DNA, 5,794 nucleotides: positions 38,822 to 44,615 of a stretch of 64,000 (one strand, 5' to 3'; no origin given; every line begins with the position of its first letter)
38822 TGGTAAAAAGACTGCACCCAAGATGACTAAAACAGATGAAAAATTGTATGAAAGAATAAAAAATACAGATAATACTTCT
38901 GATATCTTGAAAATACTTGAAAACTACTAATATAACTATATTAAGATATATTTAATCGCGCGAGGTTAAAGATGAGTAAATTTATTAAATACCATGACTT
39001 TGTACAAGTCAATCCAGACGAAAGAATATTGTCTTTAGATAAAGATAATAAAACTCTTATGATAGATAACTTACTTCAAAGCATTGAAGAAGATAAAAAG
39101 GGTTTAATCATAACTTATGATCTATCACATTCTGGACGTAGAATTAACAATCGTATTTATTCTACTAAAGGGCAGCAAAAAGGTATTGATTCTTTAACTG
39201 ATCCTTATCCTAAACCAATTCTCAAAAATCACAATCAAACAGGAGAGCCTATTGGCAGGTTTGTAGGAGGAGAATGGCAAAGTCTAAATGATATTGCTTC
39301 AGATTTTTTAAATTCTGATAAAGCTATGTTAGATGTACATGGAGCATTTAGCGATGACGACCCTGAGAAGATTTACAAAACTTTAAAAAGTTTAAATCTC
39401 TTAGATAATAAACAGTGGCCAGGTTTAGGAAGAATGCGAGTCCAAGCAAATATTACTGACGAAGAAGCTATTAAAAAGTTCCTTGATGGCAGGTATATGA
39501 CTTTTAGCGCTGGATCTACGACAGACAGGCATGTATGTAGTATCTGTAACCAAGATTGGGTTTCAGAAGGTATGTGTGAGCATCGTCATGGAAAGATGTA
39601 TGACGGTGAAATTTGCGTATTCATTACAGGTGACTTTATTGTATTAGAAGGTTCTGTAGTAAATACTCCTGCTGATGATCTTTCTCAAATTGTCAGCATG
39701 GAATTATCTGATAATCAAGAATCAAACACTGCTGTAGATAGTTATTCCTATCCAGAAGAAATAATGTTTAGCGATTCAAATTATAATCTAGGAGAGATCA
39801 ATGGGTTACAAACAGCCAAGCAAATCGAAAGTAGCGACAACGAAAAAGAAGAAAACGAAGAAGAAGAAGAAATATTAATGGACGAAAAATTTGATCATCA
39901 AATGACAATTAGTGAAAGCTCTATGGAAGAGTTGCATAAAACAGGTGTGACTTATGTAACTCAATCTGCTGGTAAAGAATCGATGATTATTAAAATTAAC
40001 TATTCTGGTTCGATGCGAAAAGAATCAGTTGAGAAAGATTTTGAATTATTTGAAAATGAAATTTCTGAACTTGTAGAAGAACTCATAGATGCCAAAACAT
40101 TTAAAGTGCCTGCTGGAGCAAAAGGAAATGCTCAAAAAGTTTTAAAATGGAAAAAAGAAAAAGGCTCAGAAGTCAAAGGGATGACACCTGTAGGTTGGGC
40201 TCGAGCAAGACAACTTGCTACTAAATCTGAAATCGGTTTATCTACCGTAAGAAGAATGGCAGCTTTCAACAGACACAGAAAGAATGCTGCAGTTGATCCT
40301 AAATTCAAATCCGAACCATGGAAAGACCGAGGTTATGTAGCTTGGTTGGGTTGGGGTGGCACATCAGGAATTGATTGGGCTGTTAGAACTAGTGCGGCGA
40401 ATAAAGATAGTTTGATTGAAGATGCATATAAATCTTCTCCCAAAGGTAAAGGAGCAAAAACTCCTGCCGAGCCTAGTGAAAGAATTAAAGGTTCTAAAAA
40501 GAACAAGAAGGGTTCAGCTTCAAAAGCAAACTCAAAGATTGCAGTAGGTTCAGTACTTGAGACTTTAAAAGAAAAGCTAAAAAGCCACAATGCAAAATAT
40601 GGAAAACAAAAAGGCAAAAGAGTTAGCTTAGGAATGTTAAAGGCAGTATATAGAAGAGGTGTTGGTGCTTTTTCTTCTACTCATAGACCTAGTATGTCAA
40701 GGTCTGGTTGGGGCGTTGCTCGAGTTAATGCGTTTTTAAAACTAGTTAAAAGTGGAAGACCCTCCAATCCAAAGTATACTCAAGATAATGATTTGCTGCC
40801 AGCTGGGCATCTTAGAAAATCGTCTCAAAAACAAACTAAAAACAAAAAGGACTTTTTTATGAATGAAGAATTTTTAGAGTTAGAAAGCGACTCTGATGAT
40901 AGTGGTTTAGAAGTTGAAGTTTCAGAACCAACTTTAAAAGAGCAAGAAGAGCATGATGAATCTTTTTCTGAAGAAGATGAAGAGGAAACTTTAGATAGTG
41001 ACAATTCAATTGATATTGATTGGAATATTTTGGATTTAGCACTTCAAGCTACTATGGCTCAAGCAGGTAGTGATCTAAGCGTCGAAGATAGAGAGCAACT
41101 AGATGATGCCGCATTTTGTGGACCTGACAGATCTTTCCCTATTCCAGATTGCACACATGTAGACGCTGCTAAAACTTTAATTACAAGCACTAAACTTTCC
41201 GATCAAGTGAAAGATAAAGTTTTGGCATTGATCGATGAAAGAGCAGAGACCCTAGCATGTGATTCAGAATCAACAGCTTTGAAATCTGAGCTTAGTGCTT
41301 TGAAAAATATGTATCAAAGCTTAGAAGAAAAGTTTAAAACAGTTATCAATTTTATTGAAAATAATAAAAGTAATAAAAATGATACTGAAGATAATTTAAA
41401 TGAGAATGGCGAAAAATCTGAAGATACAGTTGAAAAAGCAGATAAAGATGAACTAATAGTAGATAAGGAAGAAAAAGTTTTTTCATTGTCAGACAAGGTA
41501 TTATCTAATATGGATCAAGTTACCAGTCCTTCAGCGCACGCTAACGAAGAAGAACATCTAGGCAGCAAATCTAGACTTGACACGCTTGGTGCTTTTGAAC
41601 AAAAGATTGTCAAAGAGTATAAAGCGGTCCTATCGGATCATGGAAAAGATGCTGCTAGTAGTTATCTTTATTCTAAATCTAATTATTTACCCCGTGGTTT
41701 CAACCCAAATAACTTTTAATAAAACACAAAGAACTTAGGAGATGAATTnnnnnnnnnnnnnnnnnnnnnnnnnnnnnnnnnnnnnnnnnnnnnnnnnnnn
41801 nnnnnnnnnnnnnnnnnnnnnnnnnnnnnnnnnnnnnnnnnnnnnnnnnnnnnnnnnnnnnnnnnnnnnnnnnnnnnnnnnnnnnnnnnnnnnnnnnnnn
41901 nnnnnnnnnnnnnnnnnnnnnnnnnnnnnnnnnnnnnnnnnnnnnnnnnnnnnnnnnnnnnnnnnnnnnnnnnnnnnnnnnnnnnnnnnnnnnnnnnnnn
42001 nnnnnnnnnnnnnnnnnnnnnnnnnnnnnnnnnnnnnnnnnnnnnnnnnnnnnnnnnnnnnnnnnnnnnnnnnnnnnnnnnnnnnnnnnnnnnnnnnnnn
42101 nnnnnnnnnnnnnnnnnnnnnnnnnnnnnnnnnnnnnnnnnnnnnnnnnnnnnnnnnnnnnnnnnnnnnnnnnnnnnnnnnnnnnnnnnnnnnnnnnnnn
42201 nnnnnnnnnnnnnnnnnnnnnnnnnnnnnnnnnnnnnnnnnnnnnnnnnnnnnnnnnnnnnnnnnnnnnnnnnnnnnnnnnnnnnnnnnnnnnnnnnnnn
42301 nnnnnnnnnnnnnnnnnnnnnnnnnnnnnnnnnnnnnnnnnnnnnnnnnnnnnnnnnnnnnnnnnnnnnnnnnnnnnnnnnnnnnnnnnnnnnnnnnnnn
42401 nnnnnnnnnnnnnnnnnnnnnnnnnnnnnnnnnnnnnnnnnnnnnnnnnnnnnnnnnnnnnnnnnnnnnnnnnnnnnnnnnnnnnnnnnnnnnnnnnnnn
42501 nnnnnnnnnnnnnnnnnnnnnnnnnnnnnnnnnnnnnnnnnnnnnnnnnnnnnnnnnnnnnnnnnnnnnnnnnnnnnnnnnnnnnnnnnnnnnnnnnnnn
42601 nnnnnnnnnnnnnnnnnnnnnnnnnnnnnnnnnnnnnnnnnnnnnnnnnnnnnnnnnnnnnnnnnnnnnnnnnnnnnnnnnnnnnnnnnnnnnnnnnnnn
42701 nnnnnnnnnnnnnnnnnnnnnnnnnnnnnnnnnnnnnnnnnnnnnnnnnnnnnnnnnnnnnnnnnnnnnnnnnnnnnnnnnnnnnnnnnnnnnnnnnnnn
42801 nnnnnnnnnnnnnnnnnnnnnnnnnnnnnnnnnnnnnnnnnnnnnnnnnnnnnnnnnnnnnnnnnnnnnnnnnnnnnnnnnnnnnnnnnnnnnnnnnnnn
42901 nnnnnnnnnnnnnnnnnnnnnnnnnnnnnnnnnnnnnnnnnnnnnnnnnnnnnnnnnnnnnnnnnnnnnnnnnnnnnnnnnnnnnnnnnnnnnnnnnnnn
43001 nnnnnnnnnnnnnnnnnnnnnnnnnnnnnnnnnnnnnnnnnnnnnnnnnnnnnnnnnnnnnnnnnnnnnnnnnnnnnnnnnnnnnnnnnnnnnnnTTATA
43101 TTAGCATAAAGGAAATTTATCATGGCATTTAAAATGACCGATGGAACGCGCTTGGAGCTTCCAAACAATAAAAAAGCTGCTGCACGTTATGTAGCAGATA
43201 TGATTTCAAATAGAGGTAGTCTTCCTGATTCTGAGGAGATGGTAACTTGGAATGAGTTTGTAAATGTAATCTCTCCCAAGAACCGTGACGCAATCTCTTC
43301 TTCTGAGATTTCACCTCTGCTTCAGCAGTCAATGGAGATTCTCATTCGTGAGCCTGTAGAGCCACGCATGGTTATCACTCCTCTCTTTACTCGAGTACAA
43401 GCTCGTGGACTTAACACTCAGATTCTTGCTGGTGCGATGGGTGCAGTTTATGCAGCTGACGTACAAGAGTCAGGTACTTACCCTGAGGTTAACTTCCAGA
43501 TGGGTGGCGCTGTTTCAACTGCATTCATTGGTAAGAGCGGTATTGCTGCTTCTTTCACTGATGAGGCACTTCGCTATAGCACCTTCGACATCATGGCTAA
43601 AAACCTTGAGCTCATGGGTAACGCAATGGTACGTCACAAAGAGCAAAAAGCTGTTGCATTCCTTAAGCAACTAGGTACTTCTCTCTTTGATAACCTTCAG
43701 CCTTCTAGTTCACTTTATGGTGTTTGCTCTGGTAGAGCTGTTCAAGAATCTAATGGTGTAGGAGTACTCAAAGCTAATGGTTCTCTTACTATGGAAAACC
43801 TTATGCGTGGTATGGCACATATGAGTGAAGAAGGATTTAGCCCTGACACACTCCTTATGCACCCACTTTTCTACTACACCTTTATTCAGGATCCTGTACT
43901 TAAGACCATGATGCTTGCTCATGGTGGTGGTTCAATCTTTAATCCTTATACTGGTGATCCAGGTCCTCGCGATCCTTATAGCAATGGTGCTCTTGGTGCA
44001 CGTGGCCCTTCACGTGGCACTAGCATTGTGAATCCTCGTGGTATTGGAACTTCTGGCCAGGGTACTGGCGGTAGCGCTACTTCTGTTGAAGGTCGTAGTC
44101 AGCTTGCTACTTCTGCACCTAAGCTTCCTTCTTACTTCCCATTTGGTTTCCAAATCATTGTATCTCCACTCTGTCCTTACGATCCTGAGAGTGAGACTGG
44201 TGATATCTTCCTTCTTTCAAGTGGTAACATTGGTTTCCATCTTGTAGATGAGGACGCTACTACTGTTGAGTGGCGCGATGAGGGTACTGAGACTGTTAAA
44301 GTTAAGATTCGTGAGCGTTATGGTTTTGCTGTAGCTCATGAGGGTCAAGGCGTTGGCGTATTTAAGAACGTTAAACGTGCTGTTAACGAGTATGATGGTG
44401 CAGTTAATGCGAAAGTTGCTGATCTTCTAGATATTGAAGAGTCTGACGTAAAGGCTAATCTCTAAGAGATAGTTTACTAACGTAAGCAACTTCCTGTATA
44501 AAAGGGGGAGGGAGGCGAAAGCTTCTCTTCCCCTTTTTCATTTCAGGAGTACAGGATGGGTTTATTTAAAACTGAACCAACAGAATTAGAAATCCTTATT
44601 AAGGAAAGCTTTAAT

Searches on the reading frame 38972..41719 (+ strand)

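Call 9: search_protein_families(library=phrogs, proteins=[window:38972-41719:+], max_evalue=0.001)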
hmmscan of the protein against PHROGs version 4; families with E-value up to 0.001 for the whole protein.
window:38972-41719:+ (915 aa): 2 families
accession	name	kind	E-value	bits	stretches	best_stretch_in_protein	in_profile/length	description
phrog_16951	-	unknown function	1.4e-08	35.2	1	173-256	131-214/312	-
phrog_16160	-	unknown function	1.4e-06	29.8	1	702-749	4-56/69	-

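Call 18: search_protein_families(library=pfam, proteins=[window:38972-41719:+], max_evalue=0.01)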
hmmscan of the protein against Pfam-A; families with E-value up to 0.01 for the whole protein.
window:38972-41719:+ (915 aa): 1 family
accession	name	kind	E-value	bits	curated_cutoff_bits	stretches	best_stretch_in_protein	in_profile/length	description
PF19141.5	DUF5824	-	1.1e-05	26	25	1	539-599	54-118/127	Family of unknown function (DUF5824)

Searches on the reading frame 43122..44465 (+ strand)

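Call 9: search_protein_families(library=phrogs, proteins=[window:43122-44465:+], max_evalue=0.001)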
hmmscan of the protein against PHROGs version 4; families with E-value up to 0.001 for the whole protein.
window:43122-44465:+ (447 aa): 2 families
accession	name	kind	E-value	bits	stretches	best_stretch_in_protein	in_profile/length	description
phrog_1650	-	head and packaging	1.2e-12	48.7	1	113-260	75-206/300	major head protein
phrog_3922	-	head and packaging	2e-10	41.5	1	112-263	138-270/362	major head protein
